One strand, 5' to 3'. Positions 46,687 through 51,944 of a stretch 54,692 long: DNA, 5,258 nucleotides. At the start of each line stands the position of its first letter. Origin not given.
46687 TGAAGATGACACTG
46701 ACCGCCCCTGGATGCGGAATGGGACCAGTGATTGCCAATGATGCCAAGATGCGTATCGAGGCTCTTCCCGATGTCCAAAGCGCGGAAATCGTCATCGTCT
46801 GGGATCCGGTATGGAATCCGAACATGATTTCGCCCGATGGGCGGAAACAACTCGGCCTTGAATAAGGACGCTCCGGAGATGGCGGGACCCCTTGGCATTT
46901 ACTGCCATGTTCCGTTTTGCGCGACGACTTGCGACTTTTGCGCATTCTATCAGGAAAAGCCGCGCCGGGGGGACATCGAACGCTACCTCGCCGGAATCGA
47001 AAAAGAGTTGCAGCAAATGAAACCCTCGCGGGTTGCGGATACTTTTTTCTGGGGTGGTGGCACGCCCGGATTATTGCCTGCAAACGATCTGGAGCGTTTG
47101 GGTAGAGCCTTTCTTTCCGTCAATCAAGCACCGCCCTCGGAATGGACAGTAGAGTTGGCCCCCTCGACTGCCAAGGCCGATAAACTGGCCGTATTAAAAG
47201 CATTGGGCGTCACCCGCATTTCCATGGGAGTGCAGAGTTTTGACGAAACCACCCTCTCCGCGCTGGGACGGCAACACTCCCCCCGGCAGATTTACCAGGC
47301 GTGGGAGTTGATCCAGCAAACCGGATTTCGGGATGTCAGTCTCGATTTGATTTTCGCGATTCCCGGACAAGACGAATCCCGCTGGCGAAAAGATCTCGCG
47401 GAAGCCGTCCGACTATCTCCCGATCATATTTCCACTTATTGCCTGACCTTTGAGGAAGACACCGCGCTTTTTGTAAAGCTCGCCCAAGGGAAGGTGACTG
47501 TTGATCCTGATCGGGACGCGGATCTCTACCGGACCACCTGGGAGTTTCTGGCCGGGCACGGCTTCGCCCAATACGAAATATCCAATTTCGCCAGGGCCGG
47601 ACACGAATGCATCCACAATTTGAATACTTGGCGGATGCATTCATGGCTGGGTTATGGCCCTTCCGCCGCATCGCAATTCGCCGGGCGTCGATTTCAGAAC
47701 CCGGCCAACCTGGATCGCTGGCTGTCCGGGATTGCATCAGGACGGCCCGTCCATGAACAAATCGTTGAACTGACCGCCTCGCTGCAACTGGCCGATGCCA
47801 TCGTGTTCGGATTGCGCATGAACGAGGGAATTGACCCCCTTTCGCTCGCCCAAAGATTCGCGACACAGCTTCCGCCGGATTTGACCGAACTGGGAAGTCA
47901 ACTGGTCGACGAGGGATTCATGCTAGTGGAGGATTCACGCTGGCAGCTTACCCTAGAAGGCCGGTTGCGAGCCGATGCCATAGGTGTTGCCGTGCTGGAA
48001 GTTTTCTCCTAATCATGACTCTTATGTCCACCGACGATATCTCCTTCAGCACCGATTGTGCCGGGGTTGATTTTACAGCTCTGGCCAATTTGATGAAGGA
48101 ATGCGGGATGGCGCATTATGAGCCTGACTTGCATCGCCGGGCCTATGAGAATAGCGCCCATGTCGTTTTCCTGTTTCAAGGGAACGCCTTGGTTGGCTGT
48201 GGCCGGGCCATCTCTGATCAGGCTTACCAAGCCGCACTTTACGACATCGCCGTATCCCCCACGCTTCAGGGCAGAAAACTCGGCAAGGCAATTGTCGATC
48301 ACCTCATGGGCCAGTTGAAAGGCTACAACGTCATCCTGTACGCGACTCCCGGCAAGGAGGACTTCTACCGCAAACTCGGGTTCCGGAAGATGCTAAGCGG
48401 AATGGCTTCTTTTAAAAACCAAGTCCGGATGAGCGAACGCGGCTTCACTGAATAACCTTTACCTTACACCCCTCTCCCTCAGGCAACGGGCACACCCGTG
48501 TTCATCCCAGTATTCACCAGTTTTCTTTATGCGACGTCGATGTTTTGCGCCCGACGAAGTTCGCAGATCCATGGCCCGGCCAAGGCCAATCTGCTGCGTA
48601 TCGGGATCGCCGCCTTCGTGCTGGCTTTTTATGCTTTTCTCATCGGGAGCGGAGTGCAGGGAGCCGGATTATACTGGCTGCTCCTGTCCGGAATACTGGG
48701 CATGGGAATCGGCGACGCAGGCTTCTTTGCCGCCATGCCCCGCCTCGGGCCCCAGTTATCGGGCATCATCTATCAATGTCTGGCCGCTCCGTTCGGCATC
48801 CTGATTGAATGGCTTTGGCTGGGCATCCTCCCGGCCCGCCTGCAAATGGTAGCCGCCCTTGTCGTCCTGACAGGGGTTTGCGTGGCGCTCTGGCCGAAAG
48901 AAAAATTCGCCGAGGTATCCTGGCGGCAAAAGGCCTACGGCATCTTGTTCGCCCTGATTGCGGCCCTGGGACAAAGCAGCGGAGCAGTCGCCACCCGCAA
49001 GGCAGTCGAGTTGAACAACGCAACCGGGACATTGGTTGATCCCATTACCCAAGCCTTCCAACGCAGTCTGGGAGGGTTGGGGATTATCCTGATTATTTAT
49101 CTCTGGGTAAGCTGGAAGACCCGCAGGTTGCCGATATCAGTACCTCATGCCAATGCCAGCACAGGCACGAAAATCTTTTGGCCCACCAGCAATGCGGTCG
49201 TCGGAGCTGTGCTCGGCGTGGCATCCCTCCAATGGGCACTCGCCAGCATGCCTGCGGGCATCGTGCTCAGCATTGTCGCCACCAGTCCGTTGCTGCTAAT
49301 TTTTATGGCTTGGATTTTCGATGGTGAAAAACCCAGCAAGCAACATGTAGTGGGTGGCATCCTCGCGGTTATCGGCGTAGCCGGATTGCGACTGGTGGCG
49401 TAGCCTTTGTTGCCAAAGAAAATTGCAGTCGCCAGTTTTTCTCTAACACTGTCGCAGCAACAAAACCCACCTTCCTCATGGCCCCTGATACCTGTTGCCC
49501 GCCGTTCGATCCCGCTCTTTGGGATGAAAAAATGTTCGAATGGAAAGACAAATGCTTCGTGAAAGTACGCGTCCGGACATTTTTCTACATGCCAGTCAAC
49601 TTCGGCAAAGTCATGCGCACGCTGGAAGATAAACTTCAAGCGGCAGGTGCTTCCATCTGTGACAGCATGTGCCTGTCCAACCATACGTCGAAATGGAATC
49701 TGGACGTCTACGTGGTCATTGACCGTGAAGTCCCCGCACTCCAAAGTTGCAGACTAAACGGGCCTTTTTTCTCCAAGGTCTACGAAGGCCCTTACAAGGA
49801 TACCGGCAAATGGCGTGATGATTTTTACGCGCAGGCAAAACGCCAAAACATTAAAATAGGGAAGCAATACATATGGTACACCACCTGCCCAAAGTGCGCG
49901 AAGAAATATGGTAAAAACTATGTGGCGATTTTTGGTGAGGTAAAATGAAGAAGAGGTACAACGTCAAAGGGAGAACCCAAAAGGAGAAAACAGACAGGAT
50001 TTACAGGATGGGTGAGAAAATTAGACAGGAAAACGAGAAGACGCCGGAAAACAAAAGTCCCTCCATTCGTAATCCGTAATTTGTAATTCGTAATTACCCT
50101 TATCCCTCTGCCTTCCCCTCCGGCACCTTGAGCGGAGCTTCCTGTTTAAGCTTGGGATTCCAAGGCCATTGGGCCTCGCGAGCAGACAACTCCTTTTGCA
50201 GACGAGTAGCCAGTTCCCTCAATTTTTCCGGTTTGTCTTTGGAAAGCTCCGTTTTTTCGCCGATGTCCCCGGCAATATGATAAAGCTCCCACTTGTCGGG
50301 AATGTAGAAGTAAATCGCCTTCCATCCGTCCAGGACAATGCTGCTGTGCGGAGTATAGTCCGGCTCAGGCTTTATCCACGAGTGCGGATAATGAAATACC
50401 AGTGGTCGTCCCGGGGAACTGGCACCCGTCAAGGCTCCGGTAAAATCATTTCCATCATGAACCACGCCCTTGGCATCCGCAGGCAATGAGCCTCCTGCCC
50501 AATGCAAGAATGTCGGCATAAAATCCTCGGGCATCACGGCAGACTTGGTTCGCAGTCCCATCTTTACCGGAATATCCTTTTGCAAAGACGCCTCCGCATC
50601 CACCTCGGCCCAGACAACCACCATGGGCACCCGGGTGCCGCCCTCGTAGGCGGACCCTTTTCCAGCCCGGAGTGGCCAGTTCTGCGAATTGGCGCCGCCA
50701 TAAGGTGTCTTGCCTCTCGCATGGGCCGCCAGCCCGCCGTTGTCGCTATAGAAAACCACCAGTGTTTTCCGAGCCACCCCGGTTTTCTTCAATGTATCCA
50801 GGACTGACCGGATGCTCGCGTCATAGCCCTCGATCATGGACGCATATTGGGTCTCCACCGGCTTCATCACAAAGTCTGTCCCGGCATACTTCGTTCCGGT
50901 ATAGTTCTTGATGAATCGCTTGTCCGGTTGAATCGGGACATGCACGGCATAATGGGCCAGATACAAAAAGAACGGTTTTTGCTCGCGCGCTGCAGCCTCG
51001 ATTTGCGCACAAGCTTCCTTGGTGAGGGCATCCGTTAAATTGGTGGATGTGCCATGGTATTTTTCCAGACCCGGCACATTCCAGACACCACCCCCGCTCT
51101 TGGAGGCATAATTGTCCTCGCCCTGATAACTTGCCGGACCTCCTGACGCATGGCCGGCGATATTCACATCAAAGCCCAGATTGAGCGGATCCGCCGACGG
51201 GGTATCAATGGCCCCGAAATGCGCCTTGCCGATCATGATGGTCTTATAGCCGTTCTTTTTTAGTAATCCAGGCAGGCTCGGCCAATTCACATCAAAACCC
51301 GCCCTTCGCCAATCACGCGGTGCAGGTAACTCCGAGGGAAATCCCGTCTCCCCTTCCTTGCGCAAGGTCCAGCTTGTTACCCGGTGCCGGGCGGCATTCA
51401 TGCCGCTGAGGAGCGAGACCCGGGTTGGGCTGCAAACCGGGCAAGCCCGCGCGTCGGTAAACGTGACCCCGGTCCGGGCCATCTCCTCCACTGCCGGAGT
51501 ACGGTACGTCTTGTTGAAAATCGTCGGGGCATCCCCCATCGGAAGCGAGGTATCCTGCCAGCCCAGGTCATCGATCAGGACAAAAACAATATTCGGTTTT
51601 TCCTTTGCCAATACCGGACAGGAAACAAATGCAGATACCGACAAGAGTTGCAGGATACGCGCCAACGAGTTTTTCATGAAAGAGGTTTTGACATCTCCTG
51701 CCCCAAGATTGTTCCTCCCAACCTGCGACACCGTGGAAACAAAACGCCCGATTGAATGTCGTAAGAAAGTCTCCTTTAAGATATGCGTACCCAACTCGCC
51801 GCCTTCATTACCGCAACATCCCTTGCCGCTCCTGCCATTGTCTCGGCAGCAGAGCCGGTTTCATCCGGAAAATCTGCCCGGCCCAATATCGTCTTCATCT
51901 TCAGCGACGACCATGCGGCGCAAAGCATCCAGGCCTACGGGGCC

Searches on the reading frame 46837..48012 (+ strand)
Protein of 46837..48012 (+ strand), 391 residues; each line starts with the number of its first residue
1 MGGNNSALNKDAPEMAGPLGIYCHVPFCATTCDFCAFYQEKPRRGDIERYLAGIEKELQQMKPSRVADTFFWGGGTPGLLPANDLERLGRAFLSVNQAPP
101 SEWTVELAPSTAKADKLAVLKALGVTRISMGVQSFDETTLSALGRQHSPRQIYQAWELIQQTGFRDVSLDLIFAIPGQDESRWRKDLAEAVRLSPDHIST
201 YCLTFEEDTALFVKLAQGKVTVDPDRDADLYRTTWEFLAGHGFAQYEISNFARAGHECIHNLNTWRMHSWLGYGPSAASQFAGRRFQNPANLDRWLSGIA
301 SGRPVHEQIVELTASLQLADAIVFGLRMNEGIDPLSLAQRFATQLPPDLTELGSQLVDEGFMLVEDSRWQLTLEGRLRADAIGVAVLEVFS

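Call 96: search_protein_families(library=pfam, proteins=[window:46837-48012:+], max_evalue=0.00001)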
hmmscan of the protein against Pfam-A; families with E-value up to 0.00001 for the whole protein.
window:46837-48012:+ (391 aa): 2 families
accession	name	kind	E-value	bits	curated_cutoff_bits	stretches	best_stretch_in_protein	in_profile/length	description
PF04055.27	Radical_SAM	-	2.8e-22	80.1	29.5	1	23-186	2-162/166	Radical SAM superfamily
PF06969.22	HemN_C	-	6.3e-07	29.8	24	1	317-377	6-66/67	HemN C-terminal domain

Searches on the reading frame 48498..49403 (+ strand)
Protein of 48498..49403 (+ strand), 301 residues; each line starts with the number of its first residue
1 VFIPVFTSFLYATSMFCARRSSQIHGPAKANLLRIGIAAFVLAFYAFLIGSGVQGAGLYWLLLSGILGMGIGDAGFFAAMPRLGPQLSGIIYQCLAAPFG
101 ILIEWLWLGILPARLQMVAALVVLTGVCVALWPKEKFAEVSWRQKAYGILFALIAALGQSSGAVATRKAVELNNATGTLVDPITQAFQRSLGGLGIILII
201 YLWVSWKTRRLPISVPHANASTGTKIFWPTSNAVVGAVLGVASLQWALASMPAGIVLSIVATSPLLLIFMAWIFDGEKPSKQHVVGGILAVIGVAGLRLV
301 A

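Call 96: search_protein_families(library=pfam, proteins=[window:48498-49403:+], max_evalue=0.00001)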
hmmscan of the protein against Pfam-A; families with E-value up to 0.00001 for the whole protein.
window:48498-49403:+ (301 aa): 1 family
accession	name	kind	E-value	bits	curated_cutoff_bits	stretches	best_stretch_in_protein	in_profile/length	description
PF00892.27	EamA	-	4.1e-22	79.3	28.2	2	147-297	2-133/135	EamA-like transporter family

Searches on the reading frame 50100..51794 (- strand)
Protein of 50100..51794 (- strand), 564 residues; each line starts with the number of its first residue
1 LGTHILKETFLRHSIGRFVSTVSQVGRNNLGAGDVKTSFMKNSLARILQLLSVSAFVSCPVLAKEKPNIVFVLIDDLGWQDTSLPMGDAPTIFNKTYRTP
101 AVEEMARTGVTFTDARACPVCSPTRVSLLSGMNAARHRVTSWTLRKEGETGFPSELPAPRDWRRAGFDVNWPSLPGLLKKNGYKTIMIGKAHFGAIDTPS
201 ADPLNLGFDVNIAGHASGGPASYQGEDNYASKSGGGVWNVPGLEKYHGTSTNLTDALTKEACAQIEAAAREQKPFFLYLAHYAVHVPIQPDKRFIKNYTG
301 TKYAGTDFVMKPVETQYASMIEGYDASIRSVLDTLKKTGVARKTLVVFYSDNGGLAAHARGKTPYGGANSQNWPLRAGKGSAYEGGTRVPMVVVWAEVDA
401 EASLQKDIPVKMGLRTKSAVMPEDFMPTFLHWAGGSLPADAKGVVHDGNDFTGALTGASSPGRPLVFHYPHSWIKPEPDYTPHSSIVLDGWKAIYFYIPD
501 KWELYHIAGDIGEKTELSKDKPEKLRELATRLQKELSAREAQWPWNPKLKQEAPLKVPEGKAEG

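Call 96: search_protein_families(library=pfam, proteins=[window:50100-51794:-], max_evalue=0.00001)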
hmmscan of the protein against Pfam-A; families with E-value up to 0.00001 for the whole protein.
window:50100-51794:- (564 aa): 2 families
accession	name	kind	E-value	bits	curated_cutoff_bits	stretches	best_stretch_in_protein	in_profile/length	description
PF00884.28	Sulfatase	-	3.8e-48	164.8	25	1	67-434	1-300/301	Sulfatase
PF16347.10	SGSH_C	-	3.6e-07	30.9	29.3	1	383-540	12-152/154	N-sulphoglucosamine sulphohydrolase, C-terminal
